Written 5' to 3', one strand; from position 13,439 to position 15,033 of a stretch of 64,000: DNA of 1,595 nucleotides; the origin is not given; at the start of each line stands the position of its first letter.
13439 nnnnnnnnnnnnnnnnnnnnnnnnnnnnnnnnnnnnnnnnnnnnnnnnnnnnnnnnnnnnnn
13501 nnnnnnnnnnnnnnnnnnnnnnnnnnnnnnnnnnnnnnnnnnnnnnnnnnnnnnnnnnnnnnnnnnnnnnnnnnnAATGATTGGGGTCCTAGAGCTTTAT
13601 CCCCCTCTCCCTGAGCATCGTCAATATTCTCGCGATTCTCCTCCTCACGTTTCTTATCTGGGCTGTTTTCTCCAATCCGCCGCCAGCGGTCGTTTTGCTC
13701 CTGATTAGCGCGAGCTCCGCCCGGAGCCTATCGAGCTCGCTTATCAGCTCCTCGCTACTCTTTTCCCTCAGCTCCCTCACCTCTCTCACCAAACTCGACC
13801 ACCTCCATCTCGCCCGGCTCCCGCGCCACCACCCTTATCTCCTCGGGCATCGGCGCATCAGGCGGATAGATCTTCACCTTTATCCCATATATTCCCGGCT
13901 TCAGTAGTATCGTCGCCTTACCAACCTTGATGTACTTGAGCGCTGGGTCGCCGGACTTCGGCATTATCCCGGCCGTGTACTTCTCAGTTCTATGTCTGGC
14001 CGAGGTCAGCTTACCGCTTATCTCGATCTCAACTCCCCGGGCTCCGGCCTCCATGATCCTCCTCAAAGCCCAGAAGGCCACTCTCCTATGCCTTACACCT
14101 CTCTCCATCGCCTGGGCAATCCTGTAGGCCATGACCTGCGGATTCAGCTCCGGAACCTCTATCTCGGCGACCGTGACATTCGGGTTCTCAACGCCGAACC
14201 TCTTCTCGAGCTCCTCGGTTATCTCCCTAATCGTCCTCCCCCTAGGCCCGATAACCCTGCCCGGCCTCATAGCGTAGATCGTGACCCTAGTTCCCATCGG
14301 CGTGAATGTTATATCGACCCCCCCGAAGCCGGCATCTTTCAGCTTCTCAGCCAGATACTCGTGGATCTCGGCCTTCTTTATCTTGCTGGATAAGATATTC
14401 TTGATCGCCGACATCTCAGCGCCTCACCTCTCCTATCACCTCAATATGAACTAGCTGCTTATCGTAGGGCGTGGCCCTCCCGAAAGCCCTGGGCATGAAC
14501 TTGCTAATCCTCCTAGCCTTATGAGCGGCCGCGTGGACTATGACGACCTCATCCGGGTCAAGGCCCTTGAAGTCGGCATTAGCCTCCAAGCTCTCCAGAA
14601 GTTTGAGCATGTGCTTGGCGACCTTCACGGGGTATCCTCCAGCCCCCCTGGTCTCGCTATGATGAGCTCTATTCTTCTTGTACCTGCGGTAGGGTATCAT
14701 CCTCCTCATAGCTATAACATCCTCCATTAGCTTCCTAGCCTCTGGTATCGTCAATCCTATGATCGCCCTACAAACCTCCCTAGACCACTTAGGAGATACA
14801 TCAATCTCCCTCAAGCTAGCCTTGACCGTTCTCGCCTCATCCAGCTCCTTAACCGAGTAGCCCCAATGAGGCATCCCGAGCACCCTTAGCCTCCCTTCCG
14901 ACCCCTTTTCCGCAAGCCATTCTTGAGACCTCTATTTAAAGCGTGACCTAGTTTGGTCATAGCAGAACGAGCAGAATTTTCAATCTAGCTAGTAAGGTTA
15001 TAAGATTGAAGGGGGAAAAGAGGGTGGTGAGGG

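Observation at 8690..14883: Ribosomal-protein operon split by a redox-stress gene island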

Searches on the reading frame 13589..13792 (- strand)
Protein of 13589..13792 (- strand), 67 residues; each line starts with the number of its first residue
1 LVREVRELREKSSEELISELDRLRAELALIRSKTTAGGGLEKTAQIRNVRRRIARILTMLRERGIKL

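Call 3: search_protein_families(library=pfam, proteins=[window:13589-13792:-])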
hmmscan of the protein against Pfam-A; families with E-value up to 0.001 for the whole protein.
window:13589-13792:- (67 aa): 1 family
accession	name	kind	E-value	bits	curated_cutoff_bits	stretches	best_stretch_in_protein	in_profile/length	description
PF00831.28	Ribosomal_L29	-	5.7e-17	61.9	24.5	1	7-63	2-57/57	Ribosomal L29 protein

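Call 4: search_protein_families(library=ncbifam, proteins=[window:13589-13792:-])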
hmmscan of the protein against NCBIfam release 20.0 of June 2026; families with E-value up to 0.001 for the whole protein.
window:13589-13792:- (67 aa): 1 family
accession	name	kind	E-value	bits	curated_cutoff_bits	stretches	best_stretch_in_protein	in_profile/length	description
TIGR00012.1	L29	equivalog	9e-17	60.8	22.6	1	7-63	1-56/56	50S ribosomal protein L29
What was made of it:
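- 13589..13792 (-): uL29 gene, last gene of the upstream fragment and left edge of the insertion. Pfam Ribosomal_L29 and TIGR00012 (calls 3, 4).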

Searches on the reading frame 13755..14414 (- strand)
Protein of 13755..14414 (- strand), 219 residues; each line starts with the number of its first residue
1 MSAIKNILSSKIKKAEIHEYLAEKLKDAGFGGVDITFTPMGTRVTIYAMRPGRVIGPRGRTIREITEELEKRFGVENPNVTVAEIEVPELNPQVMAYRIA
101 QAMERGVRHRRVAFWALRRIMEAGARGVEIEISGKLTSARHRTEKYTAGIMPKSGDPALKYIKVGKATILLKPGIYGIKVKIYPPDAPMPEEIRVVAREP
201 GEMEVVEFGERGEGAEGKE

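Call 3: search_protein_families(library=pfam, proteins=[window:13755-14414:-])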
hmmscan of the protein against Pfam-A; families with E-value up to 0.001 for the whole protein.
window:13755-14414:- (219 aa): 2 families
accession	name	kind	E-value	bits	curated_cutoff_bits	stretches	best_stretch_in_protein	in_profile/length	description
PF00189.25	Ribosomal_S3_C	-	1.5e-24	86.8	34.1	1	99-182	1-83/83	Ribosomal protein S3, C-terminal domain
PF07650.23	KH_2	-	7.6e-17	61.4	22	1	16-88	1-76/78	KH domain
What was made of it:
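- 13755..14414 (-): uS3 gene. Pfam KH_2 and Ribosomal_S3_C (call 3).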

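Call 5: find_encoding_contigs(protein=window:13755-14414:-, flank=10000, max_places=10)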
Protein window:13755-14414:- (219 aa): 22 contigs read that carry it; 10 places shown.
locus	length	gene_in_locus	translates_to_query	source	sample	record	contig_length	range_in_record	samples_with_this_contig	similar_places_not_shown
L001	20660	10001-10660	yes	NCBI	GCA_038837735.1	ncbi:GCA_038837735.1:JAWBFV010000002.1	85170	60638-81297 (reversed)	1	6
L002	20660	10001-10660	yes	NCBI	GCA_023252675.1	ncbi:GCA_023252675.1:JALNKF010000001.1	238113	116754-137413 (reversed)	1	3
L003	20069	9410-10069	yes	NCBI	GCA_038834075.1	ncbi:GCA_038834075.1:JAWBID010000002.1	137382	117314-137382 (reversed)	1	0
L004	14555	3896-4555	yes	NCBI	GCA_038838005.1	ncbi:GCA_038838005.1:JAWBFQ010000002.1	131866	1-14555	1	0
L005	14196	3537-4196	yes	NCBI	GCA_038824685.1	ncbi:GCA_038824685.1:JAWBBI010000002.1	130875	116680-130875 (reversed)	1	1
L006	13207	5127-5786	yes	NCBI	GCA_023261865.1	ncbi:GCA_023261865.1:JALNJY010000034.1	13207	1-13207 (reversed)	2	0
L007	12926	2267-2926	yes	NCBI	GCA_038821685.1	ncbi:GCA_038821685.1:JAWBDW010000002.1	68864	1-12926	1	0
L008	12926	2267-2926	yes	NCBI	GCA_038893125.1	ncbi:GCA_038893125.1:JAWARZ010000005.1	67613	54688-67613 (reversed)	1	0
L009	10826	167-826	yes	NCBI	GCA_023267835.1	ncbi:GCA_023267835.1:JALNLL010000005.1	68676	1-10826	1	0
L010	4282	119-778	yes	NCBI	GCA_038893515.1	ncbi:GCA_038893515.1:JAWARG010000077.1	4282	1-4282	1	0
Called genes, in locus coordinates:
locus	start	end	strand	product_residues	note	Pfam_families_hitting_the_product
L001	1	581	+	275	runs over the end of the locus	PF00175:NAD_binding_1, PF10418:DHODB_Fe-S_bind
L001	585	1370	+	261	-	PF01058:Oxidored_q6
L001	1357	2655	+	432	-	PF00374:NiFeSe_Hases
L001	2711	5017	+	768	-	PF00708:Acylphosphatase, PF07503:zf-HYPF, PF01300:Sua5_yciO_yrdC, PF17788:HypF_C, PF22521:HypF_C_2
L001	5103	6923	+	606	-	PF13522:GATase_6, PF13537:GATase_7, PF01380:SIS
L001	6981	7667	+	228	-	PF01269:Fibrillarin, PF01135:PCMT, PF08704:GCD14 (weak)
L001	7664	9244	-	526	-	PF00070:Pyr_redox (faint), PF14691:Fer4_20, PF01262:AlaDh_PNT_C (faint), PF07992:Pyr_redox_2, PF01266:DAO (weak), PF01593:Amino_oxidase (faint), PF13450:NAD_binding_8, PF13738:Pyr_redox_3, +1 more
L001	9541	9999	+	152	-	PF00237:Ribosomal_L22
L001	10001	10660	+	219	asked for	PF07650:KH_2, PF00189:Ribosomal_S3_C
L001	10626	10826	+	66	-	PF00831:Ribosomal_L29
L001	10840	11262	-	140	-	PF01047:MarR (weak), PF13404:HTH_AsnC-type, PF13412:HTH_24, PF25212:HVO_A0114 (weak), PF08279:HTH_11, PF12802:MarR_2 (faint), PF13518:HTH_28 (faint), PF01037:AsnC_trans_reg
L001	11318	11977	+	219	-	PF00578:AhpC-TSA, PF08534:Redoxin, PF10417:1-cysPrx_C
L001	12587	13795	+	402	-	PF00753:Lactamase_B, PF19583:ODP, PF00258:Flavodoxin_1 (weak)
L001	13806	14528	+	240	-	PF17746:SfsA_N, PF03749:SfsA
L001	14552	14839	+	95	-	PF01868:RNase_P-MRP_p29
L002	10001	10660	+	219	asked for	PF07650:KH_2, PF00189:Ribosomal_S3_C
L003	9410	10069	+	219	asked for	PF07650:KH_2, PF00189:Ribosomal_S3_C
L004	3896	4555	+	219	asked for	PF07650:KH_2, PF00189:Ribosomal_S3_C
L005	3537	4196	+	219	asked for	PF07650:KH_2, PF00189:Ribosomal_S3_C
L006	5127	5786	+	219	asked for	PF07650:KH_2, PF00189:Ribosomal_S3_C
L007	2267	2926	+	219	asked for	PF07650:KH_2, PF00189:Ribosomal_S3_C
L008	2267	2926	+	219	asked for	PF07650:KH_2, PF00189:Ribosomal_S3_C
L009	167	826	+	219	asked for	PF07650:KH_2, PF00189:Ribosomal_S3_C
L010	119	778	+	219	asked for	PF07650:KH_2, PF00189:Ribosomal_S3_C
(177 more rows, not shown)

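Call 7: find_related_loci(query=window:13755-14414:-, collection=genome_contigs, flank=10000)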
Query window:13755-14414:- (219 aa) in genome_contigs; peptide patterns used: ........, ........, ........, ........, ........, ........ (x = any residue, [..] = any of these).
457 stretches matched a pattern; 59 encode a relative of the query (tblastn E <= 1e-3); 59 distinct loci.
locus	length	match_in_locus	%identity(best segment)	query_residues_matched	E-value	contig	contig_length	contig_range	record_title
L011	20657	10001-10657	91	1-219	7e-130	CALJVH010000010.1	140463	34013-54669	MAG: uncultured archaeon isolate S1_Bin_METABAT__142_1 genome assembly, contig: c_000000341006, whole genome shotgun seq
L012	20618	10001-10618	95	1-206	8e-129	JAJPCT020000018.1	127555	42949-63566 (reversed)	MAG: Candidatus Wolframiiraptor gerlachensis isolate A8 NODE_54_length_127555_cov_3_698520, whole genome shotgun sequenc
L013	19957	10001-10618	94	1-206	3e-127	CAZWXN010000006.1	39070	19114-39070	MAG TPA_asm: uncultured Nitrososphaeria archaeon isolate SRP104967_co1_10 genome assembly, contig: NODE_303_length_39070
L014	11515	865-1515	83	1-217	7e-122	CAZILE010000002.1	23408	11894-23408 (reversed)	MAG TPA_asm: uncultured Nitrososphaeria archaeon isolate binchicken_co6_528 genome assembly, contig: NODE_1992_length_23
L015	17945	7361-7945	91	1-195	3e-120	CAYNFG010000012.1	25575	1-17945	MAG TPA_asm: uncultured Nitrososphaeria archaeon isolate SRP141559_co1_273 genome assembly, contig: NODE_823_length_2557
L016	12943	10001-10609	85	1-203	2e-116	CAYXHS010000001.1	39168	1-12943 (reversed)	MAG TPA_asm: uncultured Nitrososphaeria archaeon isolate binchicken_co184_276 genome assembly, contig: NODE_1322_length_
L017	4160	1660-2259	86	1-200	4e-117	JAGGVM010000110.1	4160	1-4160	MAG: Thaumarchaeota archaeon isolate AUK100 PB_MBMC_054_c_000000000109, whole genome shotgun sequence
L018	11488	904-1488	87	1-195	8e-116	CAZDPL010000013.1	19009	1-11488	MAG TPA_asm: uncultured Nitrososphaeria archaeon isolate binchicken_co184_688 genome assembly, contig: NODE_4962_length_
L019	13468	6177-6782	86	1-204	2e-115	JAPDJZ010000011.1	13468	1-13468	MAG: archaeon isolate S4B6_HD70 c_000000001122, whole genome shotgun sequence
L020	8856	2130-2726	85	1-199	1e-113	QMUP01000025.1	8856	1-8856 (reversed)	MAG: Candidatus Wolframiiraptor sp. isolate B99-G9 B99_Guay9_scaffold_10968, whole genome shotgun sequence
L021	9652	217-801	84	1-195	2e-110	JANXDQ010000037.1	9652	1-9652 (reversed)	MAG: Aigarchaeota archaeon isolate SKYB129 NODE_37_length_9652_cov_16.891593, whole genome shotgun sequence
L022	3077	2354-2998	78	1-215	4e-112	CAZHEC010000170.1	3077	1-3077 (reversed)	MAG TPA_asm: uncultured Nitrososphaeria archaeon isolate SRP163575_co2_204 genome assembly, contig: NODE_43648_length_30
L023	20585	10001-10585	84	1-195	6e-108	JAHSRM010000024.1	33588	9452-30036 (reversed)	MAG: Candidatus Benthortus lauensis isolate T2-175 k151_448758, whole genome shotgun sequence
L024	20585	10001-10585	85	1-195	5e-107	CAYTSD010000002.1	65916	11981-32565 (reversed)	MAG TPA_asm: uncultured Nitrososphaeria archaeon isolate binchicken_co80_166 genome assembly, contig: NODE_38_length_659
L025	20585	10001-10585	86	1-195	6e-106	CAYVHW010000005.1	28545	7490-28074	MAG TPA_asm: uncultured Nitrososphaeria archaeon isolate binchicken_co6_540 genome assembly, contig: NODE_1327_length_28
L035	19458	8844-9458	74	1-201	7e-98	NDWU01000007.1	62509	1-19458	MAG: Candidatus Terraquivivens tikiterensis isolate NZ13-MG1 contig_220_6, whole genome shotgun sequence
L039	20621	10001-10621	70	1-207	9e-94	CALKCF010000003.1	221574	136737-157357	MAG: uncultured archaeon isolate S1_Bin_METABAT__43_1 genome assembly, contig: c_000003469110, whole genome shotgun sequ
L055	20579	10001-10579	56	1-193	1e-69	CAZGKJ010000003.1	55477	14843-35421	MAG TPA_asm: uncultured Candidatus Bathyarchaeia archaeon isolate binchicken_co80_41 genome assembly, contig: NODE_56_le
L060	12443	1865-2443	55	1-193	1e-68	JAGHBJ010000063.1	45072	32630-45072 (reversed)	MAG: Candidatus Bathyarchaeota archaeon isolate AUK253 PB_MBMC_207_c_000000000122, whole genome shotgun sequence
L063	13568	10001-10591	50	1-197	3e-67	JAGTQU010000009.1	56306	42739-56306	MAG: Candidatus Bathyarchaeota archaeon isolate QZM_B1_bin_55 QZM_B1_bin_55_scaffold_450_curated, whole genome shotgun s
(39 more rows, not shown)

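Call 11: search_protein_families(library=pfam, proteins=[L039:11891-12265:+, L039:12210-12992:+, L039:12989-13531:+, L039:13512-13682:+, L039:13695-14084:+, L039:14068-14628:+, L039:14625-15080:+, L039:15077-15517:+, L039:15518-16096:+, L039:16093-16713:+], max_evalue=0.00001)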
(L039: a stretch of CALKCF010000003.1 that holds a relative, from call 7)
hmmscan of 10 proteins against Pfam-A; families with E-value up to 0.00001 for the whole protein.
L039:11891-12265:+ (124 aa): 2 families
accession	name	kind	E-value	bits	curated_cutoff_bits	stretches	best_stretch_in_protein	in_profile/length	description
PF16906.11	Ribosomal_L26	-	1.5e-31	109.1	28.8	1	5-119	1-82/82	Ribosomal proteins L26 eukaryotic, L24P archaeal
PF00467.35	KOW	-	5.6e-07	29.6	22.3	1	48-79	1-32/32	KOW motif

L039:12210-12992:+ (260 aa): 3 families
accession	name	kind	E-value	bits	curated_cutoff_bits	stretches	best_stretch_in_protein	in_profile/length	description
PF00900.26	Ribosomal_S4e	-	7.1e-20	71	25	1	111-190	1-75/75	Ribosomal family S4e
PF08071.17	RS4NT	-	4.3e-12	46.3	27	1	20-54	2-36/37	RS4NT (NUC023) domain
PF01479.30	S4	-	3.5e-08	33.5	22.8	1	60-106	3-48/48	S4 domain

L039:12989-13531:+ (180 aa): 2 families
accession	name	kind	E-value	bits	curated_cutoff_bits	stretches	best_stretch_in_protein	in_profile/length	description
PF00281.24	Ribosomal_L5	-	4.1e-22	78.7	34.9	1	8-60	1-56/57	Ribosomal protein L5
PF00673.26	Ribosomal_L5_C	-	1.4e-20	73.6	27.8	1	65-142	1-79/94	ribosomal L5P family C-terminus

L039:13512-13682:+ (56 aa): 1 family
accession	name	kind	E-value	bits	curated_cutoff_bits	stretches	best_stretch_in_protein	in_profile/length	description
PF00253.27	Ribosomal_S14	-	2.1e-06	27.8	27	1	7-45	4-40/54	Ribosomal protein S14p/S29e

L039:13695-14084:+ (129 aa): 1 family
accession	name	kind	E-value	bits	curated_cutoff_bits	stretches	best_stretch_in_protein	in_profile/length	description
PF00410.24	Ribosomal_S8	-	1.3e-23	83.8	24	1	5-129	1-126/126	Ribosomal protein S8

L039:14068-14628:+ (186 aa): 1 family
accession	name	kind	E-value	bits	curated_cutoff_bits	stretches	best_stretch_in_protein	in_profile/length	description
PF00347.28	Ribosomal_L6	-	2.5e-27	95.9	27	2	100-174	1-80/80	Ribosomal protein L6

L039:14625-15080:+ (151 aa): 1 family
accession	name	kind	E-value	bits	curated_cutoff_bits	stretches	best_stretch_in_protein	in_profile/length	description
PF01655.23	Ribosomal_L32e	-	7.8e-39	132.7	25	1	36-141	1-108/108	Ribosomal protein L32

L039:15077-15517:+ (146 aa): 2 families
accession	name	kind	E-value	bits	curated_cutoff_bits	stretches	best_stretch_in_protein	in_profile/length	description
PF01280.26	Ribosomal_L19e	-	6.3e-22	77.7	25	1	3-51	2-50/53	Ribosomal protein L19e, N-terminal domain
PF25476.1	Ribosomal_L19e_C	-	1.1e-21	77.2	25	1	56-139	2-91/91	Ribosomal protein L19e, C-terminal domain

L039:15518-16096:+ (192 aa): 1 family
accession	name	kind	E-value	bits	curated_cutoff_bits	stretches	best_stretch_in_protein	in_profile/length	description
PF17144.9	Ribosomal_L5e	-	1.4e-20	74.4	27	1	13-95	7-96/163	Ribosomal large subunit proteins 60S L5, and 50S L18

L039:16093-16713:+ (206 aa): 2 families
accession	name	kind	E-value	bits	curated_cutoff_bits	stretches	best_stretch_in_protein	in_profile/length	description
PF00333.26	Ribosomal_S5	-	4.8e-26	91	27.1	1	47-111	1-65/65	Ribosomal protein S5, N-terminal domain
PF03719.21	Ribosomal_S5_C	-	1.6e-23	82.4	21.5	1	133-197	1-64/71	Ribosomal protein S5, C-terminal domain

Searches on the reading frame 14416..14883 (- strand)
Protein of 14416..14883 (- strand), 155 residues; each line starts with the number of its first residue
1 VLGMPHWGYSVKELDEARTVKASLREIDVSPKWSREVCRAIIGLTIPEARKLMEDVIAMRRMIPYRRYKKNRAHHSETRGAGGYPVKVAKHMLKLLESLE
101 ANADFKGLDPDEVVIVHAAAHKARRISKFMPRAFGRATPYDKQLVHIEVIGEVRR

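Call 4: search_protein_families(library=ncbifam, proteins=[window:14416-14883:-])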
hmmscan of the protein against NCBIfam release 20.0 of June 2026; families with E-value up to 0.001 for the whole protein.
window:14416-14883:- (155 aa): 4 families
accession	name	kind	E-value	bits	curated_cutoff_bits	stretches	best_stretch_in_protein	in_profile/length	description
NF003260.0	PRK04223.1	equivalog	7.1e-54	181.9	137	1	4-151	1-149/154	50S ribosomal protein L22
TIGR01038.1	uL22_arch_euk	equivalog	1.5e-50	171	79.85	1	9-152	1-146/148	50S ribosomal protein L22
TIGR01044.1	rplV_bact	equivalog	4.8e-10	39.6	73.65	1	85-150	36-102/103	50S ribosomal protein L22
NF008917.0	PRK12279.1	equivalog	0.00025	20.4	526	1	84-150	39-107/311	50S ribosomal protein L22/unknown domain fusion protein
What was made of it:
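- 14416..14883 (-): uL22 gene, first gene of the upstream r-protein fragment. The probable true start is ATG at 14874 (152 aa). NCBIfam PRK04223 scores 182 bits against a cut-off of 137 (call 4).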
